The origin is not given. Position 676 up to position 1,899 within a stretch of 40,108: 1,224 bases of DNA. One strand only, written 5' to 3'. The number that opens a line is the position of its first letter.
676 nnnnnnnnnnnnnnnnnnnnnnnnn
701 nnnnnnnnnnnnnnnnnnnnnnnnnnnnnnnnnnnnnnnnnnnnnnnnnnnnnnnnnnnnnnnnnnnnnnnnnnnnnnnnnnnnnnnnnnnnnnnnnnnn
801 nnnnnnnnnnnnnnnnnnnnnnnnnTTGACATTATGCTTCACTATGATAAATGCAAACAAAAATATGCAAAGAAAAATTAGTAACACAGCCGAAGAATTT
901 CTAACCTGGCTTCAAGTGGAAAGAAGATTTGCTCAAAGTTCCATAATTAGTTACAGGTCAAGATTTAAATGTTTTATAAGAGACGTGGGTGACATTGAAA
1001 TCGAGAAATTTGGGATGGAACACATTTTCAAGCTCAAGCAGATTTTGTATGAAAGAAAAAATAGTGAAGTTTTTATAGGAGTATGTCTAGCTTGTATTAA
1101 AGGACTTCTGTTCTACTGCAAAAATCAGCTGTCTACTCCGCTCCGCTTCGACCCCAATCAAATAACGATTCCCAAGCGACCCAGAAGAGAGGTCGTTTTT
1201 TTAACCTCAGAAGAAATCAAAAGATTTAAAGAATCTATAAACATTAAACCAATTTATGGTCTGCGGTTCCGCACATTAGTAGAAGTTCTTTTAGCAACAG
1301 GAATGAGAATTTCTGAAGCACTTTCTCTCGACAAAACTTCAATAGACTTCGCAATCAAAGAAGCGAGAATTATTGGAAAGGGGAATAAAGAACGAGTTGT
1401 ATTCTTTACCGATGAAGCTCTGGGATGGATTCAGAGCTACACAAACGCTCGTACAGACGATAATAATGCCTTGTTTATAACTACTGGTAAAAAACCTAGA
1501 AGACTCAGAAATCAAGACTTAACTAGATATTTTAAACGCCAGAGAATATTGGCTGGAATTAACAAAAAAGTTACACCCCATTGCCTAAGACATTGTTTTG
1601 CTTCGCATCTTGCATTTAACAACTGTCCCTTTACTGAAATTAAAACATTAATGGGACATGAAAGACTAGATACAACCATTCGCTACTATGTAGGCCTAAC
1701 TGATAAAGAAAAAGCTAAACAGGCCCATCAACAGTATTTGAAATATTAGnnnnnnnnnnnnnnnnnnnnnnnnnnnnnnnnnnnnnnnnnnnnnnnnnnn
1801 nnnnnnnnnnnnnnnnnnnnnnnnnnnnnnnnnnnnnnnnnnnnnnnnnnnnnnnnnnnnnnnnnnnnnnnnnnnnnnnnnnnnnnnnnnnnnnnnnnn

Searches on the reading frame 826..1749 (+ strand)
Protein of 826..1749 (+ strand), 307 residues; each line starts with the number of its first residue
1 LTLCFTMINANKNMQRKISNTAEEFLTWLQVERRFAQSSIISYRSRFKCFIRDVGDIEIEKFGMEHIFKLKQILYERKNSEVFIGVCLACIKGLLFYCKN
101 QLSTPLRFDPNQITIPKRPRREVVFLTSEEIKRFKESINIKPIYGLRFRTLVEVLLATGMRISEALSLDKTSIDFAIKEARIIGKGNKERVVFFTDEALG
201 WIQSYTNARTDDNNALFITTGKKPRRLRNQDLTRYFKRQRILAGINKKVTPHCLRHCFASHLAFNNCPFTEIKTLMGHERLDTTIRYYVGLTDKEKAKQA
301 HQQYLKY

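Call 12: search_protein_families(library=pfam, proteins=[window:826-1749:+], max_evalue=0.01)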
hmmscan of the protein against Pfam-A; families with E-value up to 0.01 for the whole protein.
window:826-1749:+ (307 aa): 3 families
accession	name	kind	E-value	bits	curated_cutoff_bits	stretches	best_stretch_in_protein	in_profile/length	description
PF00589.27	Phage_integrase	-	2.9e-36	125.3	27.1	1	125-289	2-166/172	Phage integrase family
PF13495.12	Phage_int_SAM_4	-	0.0014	19.4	27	0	22-59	46-83/85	Phage integrase, N-terminal SAM-like domain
PF16795.10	Phage_integr_3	-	0.0076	16.6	27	0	241-305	104-159/161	Archaeal phage integrase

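Call 29: find_homologous_proteins(query=window:826-1749:+, max_evalue=1e-20)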
Query window:826-1749:+ (307 aa): 747 proteins with E <= 1e-20 among 2306 candidates; the best 120 are listed.
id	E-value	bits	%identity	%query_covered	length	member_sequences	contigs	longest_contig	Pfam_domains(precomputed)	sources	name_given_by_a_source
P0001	1.7e-194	663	100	96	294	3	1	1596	PF00589.28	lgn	-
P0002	5.8e-171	585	86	96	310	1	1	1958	PF00589.28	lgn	-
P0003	8.2e-166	568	85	96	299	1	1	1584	PF00589.28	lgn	-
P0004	9.4e-165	565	85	96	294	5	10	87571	PF00589.28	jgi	jgi:integrase/recombinase XerD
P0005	1.4e-163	561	82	98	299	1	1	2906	PF00589.28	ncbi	-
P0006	2.5e-159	547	80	98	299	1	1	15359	PF00589.28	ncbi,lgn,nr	ncbi:MAG TPA: tyrosine-type recombinase/integrase [Candidatus Bathyarchaeia archaeon]|nr:tyrosine-ty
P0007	3.4e-158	543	81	96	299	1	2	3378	PF13495.13,PF00589.28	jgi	-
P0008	5.3e-158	543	81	95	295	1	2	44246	PF00589.28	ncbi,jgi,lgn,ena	-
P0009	1.1e-156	539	80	95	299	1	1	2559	PF00589.28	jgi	jgi:integrase/recombinase XerD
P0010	1.2e-156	538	80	95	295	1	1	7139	PF00589.28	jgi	jgi:integrase/recombinase XerD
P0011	4.8e-156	536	80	95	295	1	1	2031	PF00589.28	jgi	jgi:site-specific recombinase XerD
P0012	6.3e-156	536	80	95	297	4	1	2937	PF00589.28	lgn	-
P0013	7.6e-156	536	78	96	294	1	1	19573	PF00589.28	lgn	-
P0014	9.0e-156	536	80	95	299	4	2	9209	PF00589.28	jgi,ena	-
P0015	2.4e-155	534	81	96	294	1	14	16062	PF00589.28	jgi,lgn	jgi:integrase/recombinase XerD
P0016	3.2e-155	534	79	97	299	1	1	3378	PF00589.28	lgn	-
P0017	4.0e-155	533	80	95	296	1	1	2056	PF00589.28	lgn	-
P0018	4.8e-155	533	80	95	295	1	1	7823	PF00589.28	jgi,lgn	-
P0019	7.7e-155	532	78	96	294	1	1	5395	PF00589.28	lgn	-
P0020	9.1e-155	532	78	95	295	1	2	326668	PF00589.28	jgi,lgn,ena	-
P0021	2.1e-154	531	77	98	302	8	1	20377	PF00589.28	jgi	jgi:site-specific recombinase XerD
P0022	2.7e-154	531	77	97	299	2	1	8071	PF00589.28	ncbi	ncbi:MAG: tyrosine-type recombinase/integrase [Anaerolineaceae bacterium]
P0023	1.7e-153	528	78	95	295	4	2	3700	PF00589.28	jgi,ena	-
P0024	3.0e-153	527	78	96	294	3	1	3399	PF00589.28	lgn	-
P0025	3.3e-153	527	79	95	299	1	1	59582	PF00589.28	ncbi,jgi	-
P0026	5.5e-153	526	79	95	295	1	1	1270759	PF00589.28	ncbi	ncbi:MAG: tyrosine-type recombinase/integrase [Candidatus Moraniibacteriota bacterium]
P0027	2.0e-152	525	77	96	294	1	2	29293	PF00589.28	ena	-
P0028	2.5e-152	524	78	96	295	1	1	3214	PF00589.28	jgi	jgi:integrase/recombinase XerD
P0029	4.6e-152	523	79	95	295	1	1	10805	PF00589.28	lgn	-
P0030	5.0e-152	523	77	97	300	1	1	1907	PF00589.28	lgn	-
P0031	5.6e-152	523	78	95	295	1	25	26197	PF00589.28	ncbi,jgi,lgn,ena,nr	ncbi:MAG: hypothetical protein COT31_01210 [Candidatus Moranbacteria bacterium CG08_land_8_20_14_0_2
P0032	7.2e-152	523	77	96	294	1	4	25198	PF00589.28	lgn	-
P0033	1.3e-151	522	79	96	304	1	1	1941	PF00589.28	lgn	-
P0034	1.8e-151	521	78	95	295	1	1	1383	PF00589.28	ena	-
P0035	3.2e-151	521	77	96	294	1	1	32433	PF00589.28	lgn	-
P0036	3.7e-151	520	77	95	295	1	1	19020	PF13495.13,PF00589.28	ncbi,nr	ncbi:MAG: tyrosine-type recombinase/integrase [Candidatus Moranbacteria bacterium]|nr:tyrosine-type 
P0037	1.7e-150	518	79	95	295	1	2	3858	PF00589.28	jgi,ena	-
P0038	1.8e-150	518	75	95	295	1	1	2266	PF00589.28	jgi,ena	-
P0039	2.7e-150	518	74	98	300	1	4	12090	PF00589.28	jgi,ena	jgi:integrase/recombinase XerD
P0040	6.2e-150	516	77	95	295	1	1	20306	PF00589.28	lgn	-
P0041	6.4e-150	516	76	96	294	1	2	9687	PF00589.28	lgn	-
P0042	6.5e-150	516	76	95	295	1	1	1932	PF00589.28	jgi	jgi:site-specific recombinase XerD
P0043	9.1e-150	516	74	95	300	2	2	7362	PF00589.28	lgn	-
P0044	1.9e-149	515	77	95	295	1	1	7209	PF00589.28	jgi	jgi:site-specific recombinase XerD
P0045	2.1e-149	515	78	96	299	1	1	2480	PF00589.28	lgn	-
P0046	2.5e-149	514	78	95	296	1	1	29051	PF00589.28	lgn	-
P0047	3.0e-149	514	78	95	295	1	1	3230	PF00589.28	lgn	-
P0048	3.6e-149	514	78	95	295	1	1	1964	PF00589.28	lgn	-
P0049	9.5e-149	512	80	91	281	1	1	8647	PF00589.28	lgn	-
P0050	1.0e-148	512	77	95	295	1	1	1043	PF00589.28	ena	-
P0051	4.8e-148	510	76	95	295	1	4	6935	PF00589.28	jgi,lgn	jgi:site-specific recombinase XerD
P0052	5.9e-148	510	76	95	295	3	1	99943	PF00589.28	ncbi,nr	ncbi:MAG: tyrosine-type recombinase/integrase [bacterium]|nr:tyrosine-type recombinase/integrase [ba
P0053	9.9e-148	509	74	95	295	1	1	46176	PF00589.28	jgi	jgi:site-specific recombinase XerD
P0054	1.3e-147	509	75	95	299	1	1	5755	PF00589.28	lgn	-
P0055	2.3e-147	508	76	95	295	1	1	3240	PF00589.28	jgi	jgi:site-specific recombinase XerD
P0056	4.2e-147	507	74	97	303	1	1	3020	PF00589.28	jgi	jgi:integrase/recombinase XerD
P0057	4.6e-147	507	76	95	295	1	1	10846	PF00589.28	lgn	-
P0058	5.2e-147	507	76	95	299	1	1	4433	PF00589.28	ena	-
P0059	7.6e-147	506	77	94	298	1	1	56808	PF00589.28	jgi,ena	-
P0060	8.3e-147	506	75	94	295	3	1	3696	PF00589.28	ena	-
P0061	1.1e-146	506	75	95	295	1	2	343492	PF00589.28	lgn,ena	-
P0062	1.5e-146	505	75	96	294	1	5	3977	PF00589.28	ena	-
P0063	1.5e-146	505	76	95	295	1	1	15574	PF00589.28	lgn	-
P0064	2.8e-146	504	76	95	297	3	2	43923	PF00589.28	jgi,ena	jgi:integrase/recombinase XerD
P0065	3.1e-146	504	76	95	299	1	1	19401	PF00589.28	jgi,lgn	jgi:integrase/recombinase XerD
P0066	4.7e-146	504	75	95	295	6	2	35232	PF00589.28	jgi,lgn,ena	-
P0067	5.0e-146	504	76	94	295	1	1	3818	PF00589.28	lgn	-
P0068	7.5e-146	503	75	95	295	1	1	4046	PF00589.28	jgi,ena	-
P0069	2.0e-145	502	78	91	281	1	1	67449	PF00589.28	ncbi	-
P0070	3.4e-145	501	75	95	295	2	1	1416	PF00589.28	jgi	-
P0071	4.2e-145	501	76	96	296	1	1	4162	PF00589.28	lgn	-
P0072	4.9e-145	500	74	95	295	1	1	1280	PF00589.28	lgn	-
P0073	5.2e-145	500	76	95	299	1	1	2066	PF00589.28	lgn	-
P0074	5.4e-145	500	72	97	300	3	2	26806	PF00589.28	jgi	jgi:integrase/recombinase XerD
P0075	3.5e-144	497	74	95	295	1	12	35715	PF00589.28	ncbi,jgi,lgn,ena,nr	ncbi:MAG: hypothetical protein A2259_00700 [Candidatus Moranbacteria bacterium RIFOXYA2_FULL_43_15]|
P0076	4.0e-144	497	73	95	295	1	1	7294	PF00589.28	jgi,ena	-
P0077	4.4e-144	497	74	95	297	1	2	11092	PF00589.28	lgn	-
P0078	8.0e-144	496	74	95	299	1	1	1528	PF00589.28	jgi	jgi:integrase/recombinase XerD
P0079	1.0e-143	496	84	83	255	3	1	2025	PF00589.28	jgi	-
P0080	1.9e-143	495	72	95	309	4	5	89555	PF00589.28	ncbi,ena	-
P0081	2.0e-143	495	75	95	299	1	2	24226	PF00589.28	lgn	-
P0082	5.6e-143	494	73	95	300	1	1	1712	PF00589.28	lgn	-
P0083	3.3e-142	491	73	95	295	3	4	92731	PF00589.28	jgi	-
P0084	3.4e-142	491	72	95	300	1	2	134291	PF00589.28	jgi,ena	-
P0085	5.1e-142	490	72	97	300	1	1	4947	PF00589.28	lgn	-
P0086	6.1e-142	490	78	91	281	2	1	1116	PF00589.28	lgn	-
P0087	8.3e-142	490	73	95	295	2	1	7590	PF00589.28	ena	-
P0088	9.1e-141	486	74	95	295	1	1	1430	PF00589.28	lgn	-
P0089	1.5e-140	486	73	95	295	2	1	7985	PF00589.28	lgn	-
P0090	4.6e-140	484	70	100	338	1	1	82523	PF00589.28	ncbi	-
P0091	1.7e-139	482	73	95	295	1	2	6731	PF00589.28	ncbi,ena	-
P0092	3.8e-139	481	71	95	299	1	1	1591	PF00589.28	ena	-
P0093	3.7e-138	478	71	95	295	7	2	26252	PF00589.28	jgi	jgi:site-specific recombinase XerD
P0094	1.1e-137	476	73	95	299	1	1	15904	PF00589.28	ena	-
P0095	1.8e-137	475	73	95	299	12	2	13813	PF13495.13,PF00589.28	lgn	-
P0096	5.7e-136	471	69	94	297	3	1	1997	PF00589.28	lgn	-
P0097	8.6e-135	467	72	95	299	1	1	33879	PF00589.28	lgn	-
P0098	1.5e-134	466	74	90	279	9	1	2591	PF00589.28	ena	-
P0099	4.3e-133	461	69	94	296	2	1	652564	PF00589.28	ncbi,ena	-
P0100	8.5e-133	460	69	96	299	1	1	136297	PF00589.28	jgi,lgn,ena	-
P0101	2.0e-132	459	69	95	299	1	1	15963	PF00589.28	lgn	-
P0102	2.6e-132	459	70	94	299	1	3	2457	PF00589.28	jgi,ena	-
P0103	3.6e-132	458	84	79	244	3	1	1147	PF00589.28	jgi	jgi:integrase/recombinase XerD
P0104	5.4e-132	457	67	96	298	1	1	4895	PF00589.28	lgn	-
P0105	7.6e-130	450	70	94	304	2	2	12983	PF00589.28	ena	-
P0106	1.1e-128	447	68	95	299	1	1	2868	PF00589.28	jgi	jgi:integrase/recombinase XerD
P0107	3.6e-127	442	79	79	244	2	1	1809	PF00589.28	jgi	-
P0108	2.8e-123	429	77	79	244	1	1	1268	PF00589.28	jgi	jgi:integrase/recombinase XerD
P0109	5.4e-122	425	64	95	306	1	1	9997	PF00589.28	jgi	jgi:integrase/recombinase XerD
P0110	2.4e-121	423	65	95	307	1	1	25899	PF00589.28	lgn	-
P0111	3.4e-121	422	64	95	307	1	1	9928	PF00589.28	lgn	-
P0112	2.6e-120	419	65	95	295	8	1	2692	PF00589.28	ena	-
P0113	2.9e-120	419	77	78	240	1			PF00589.28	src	-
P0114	5.2e-120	418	65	95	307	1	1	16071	PF00589.28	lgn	-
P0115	6.0e-120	418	63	95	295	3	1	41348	PF00589.28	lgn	-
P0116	1.3e-118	414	65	95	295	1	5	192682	PF00589.28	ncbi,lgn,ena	-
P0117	1.8e-118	413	76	79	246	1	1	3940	PF00589.28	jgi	jgi:site-specific recombinase XerD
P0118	2.0e-118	413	64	96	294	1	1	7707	PF00589.28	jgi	-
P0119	4.5e-118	412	64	95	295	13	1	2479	PF00589.28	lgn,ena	-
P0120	2.7e-116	406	63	95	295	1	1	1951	PF00589.28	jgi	jgi:integrase/recombinase XerD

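Call 30: find_encoding_contigs(protein=P0004, flank=10000, max_places=6)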
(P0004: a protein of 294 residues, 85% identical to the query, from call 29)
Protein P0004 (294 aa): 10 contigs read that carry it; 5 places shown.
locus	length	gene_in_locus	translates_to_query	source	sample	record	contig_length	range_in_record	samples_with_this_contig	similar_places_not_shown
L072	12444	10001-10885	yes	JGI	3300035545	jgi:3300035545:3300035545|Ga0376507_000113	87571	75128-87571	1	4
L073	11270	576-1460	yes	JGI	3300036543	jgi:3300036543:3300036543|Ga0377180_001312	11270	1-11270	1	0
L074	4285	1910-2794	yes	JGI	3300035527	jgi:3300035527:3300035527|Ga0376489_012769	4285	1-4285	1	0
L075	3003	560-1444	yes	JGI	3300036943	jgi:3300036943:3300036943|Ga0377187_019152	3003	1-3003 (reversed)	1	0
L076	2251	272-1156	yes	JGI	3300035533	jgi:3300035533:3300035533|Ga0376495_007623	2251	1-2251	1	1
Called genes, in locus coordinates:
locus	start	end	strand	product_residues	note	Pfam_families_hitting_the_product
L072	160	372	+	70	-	PF01176:eIF-1a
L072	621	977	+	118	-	PF00416:Ribosomal_S13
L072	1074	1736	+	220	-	PF00411:Ribosomal_S11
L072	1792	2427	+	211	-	PF00163:Ribosomal_S4, PF01479:S4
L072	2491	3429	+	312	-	PF01193:RNA_pol_L, PF14520:HHH_5 (faint), PF01000:RNA_pol_A_bac, PF03118:RNA_pol_A_CTD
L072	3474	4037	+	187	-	PF01196:Ribosomal_L17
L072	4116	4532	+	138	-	PF00572:Ribosomal_L13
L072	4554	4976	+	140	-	PF00380:Ribosomal_S9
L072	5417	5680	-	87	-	-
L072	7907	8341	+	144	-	PF00961:LAGLIDADG_1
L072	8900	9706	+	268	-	PF13365:Trypsin_2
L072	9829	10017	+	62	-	-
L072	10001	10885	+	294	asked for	PF00589:Phage_integrase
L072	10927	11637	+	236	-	-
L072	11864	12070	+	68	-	-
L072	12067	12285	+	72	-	-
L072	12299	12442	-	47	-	?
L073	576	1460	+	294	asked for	PF00589:Phage_integrase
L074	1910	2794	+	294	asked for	PF00589:Phage_integrase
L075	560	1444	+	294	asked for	PF00589:Phage_integrase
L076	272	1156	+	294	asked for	PF00589:Phage_integrase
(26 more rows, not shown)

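Call 31: find_encoding_contigs(protein=P0026, flank=10000, max_places=3)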
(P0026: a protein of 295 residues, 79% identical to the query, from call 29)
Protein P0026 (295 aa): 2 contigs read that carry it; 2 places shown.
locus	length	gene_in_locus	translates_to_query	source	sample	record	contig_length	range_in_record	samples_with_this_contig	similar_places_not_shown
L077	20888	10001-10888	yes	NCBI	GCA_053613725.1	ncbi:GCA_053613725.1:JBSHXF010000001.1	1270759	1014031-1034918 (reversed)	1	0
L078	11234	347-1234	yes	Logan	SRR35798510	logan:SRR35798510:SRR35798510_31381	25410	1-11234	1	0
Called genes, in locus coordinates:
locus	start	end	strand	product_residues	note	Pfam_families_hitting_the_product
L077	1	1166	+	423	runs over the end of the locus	PF00344:SecY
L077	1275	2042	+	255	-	PF00557:Peptidase_M24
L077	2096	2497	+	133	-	PF03652:RuvX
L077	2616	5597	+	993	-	PF07693:KAP_NTPase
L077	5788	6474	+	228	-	PF00005:ABC_tran, PF13304:AAA_21 (faint)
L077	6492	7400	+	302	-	PF18075:FtsX_ECD, PF02687:FtsX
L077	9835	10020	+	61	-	-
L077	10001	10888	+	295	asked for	PF00589:Phage_integrase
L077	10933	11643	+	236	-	-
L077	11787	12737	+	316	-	PF00589:Phage_integrase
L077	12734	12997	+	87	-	-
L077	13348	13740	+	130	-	-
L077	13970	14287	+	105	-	-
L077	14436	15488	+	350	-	PF02086:MethyltransfD12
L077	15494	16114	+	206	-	PF02195:ParB_N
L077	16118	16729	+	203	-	-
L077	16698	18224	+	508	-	PF03354:TerL_ATPase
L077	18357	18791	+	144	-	-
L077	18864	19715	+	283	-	PF02899:Phage_int_SAM_1, PF13495:Phage_int_SAM_4, PF00589:Phage_integrase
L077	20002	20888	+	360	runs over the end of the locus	-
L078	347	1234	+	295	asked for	PF00589:Phage_integrase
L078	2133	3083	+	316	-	PF00589:Phage_integrase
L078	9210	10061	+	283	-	PF02899:Phage_int_SAM_1, PF13495:Phage_int_SAM_4, PF00589:Phage_integrase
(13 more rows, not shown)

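Call 87: find_related_loci(query=A3, collection=viral_contigs, flank=10000)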
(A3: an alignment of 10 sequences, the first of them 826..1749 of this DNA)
Query A3 (307 aa) in viral_contigs; peptide patterns used: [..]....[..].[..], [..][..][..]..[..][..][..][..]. (x = any residue, [..] = any of these).
420 stretches matched a pattern; 361 encode a relative of the query (tblastn E <= 1e-3); the best 80 are kept; 80 distinct loci.
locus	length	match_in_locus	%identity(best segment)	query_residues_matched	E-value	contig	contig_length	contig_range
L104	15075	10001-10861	39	17-299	6e-47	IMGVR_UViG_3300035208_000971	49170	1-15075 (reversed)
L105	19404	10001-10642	36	84-305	1e-35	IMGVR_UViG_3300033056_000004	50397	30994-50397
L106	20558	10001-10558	37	112-307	9e-35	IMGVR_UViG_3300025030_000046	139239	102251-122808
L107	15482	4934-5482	40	109-296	1e-34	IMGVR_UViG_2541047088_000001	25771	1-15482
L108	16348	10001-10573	40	109-305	4e-34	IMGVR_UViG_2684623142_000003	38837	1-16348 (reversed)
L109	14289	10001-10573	39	109-305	5e-34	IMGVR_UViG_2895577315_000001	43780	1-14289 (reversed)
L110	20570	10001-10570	40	109-304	1e-33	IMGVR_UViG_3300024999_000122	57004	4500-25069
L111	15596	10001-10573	40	109-305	1e-33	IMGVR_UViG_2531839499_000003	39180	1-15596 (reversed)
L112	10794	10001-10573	40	109-305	1e-33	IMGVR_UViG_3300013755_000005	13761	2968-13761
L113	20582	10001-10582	38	106-305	1e-33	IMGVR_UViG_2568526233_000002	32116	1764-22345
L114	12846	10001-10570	40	109-304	1e-33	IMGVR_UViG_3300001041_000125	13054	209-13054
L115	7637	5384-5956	38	109-305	2e-33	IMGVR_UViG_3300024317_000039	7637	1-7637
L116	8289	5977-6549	38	109-305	6e-33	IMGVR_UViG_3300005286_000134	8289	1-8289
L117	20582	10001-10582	37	106-305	2e-32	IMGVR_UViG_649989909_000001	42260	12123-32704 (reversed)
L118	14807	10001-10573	37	109-305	1e-32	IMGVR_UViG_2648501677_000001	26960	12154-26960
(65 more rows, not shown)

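Call 91: search_protein_families(library=phrogs, proteins=[L104:701-2659:-, L104:2667-4238:-, L104:4862-5275:-, L104:7717-8313:-, L104:11327-11911:+, L104:12071-12352:+, L104:13211-13636:+, L104:13659-14015:+, L104:14052-14414:+, L104:14570-14974:-], max_evalue=0.001)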
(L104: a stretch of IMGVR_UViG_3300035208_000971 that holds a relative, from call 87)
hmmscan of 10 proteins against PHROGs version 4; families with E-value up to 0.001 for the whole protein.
L104:701-2659:- (652 aa): 0 families

L104:2667-4238:- (523 aa): 2 families
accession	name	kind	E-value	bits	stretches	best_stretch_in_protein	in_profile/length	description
phrog_5989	-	head and packaging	9.4e-17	62.1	1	13-284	96-328/347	terminase large subunit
phrog_2472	-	unknown function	2.6e-06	28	1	287-362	108-186/324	-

L104:4862-5275:- (137 aa): 1 family
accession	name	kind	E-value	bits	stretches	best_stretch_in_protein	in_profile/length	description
phrog_5046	-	DNA, RNA and nucleotide metabolism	8.7e-14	53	1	7-131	6-120/161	HNH endonuclease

L104:7717-8313:- (198 aa): 0 families

L104:11327-11911:+ (194 aa): 0 families

L104:12071-12352:+ (93 aa): 0 families

L104:13211-13636:+ (141 aa): 0 families

L104:13659-14015:+ (118 aa): 0 families

L104:14052-14414:+ (120 aa): 0 families

L104:14570-14974:- (134 aa): 0 families

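Call 94: find_encoding_contigs(protein=P0020, flank=6000, max_places=1)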
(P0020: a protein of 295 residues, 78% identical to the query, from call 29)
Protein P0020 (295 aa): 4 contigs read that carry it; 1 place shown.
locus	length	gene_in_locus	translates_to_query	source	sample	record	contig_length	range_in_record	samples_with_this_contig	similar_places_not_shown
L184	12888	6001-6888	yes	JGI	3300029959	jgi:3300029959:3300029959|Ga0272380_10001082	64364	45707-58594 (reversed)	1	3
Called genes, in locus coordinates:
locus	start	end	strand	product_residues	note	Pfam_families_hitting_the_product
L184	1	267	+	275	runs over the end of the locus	PF01177:Asp_Glu_race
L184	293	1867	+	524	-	PF07969:Amidohydro_3, PF01979:Amidohydro_1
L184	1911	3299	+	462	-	PF21799:MurD-like_N, PF08245:Mur_ligase_M, PF02875:Mur_ligase_C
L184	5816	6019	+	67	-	PF16468:DUF5049 (weak)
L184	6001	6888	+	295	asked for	PF00589:Phage_integrase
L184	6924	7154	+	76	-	-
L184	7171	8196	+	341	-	-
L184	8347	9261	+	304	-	PF00589:Phage_integrase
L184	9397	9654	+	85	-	-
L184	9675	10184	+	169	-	-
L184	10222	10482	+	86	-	-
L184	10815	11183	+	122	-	-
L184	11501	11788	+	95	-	-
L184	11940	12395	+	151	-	-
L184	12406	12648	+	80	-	-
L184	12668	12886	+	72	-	-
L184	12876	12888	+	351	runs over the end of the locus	PF02086:MethyltransfD12, PF03602:Cons_hypoth95 (faint)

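Call 95: find_encoding_contigs(protein=P0061, flank=6000, max_places=1)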
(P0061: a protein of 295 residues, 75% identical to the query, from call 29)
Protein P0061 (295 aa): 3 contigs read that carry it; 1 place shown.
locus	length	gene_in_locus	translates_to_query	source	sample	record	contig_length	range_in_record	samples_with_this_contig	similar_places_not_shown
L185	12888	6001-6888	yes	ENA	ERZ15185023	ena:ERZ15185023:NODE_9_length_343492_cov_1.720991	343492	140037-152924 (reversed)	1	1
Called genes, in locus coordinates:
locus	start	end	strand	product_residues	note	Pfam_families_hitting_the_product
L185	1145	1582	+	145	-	PF00961:LAGLIDADG_1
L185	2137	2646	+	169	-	-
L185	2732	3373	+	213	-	PF02557:VanY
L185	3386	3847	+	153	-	-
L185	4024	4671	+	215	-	PF09335:VTT_dom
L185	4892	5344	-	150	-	-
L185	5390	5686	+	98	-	PF13453:Zn_ribbon_TFIIB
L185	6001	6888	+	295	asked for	PF00589:Phage_integrase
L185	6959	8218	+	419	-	-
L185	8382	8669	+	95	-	-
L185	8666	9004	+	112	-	PF00589:Phage_integrase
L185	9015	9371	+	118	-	PF00589:Phage_integrase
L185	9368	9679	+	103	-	-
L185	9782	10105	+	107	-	-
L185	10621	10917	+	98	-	-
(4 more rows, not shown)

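Call 96: find_encoding_contigs(protein=P0099, flank=6000, max_places=1)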
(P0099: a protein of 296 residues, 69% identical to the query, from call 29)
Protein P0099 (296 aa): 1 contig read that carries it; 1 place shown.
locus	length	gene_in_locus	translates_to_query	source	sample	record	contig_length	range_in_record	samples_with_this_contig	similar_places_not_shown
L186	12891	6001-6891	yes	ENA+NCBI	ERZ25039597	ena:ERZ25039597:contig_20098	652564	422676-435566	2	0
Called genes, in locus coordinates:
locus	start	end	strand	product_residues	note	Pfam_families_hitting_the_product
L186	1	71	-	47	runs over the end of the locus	-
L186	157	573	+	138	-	-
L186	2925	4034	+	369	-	-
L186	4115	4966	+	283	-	-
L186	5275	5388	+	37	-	-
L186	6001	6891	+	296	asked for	PF00589:Phage_integrase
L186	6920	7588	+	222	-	-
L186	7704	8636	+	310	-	PF00589:Phage_integrase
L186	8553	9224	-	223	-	-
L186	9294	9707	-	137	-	-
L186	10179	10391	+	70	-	-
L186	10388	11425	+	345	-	PF02086:MethyltransfD12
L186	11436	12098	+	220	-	PF02195:ParB_N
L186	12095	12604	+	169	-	-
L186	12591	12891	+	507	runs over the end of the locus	PF03354:TerL_ATPase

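Call 97: find_encoding_contigs(protein=P0116, flank=6000, max_places=1)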
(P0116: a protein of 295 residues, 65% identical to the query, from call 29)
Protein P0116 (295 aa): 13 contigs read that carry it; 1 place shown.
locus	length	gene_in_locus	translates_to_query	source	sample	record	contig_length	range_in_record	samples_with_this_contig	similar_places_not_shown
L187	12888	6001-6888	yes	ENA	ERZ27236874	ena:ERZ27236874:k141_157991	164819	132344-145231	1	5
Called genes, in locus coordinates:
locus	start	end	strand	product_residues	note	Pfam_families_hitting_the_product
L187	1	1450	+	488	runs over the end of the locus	PF02934:GatB_N, PF02637:GatB_Yqey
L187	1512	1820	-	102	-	PF00829:Ribosomal_L21p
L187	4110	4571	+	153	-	-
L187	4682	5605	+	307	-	PF18899:DUF5655 (weak)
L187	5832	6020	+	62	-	PF16468:DUF5049 (weak)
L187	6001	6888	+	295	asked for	PF00589:Phage_integrase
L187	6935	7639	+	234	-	-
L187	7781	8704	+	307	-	PF00589:Phage_integrase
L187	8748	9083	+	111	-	-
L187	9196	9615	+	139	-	-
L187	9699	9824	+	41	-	-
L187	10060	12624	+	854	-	PF01751:Toprim (faint), PF13155:Toprim_2, PF13362:Toprim_3 (faint), PF13662:Toprim_4 (weak)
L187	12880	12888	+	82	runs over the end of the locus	-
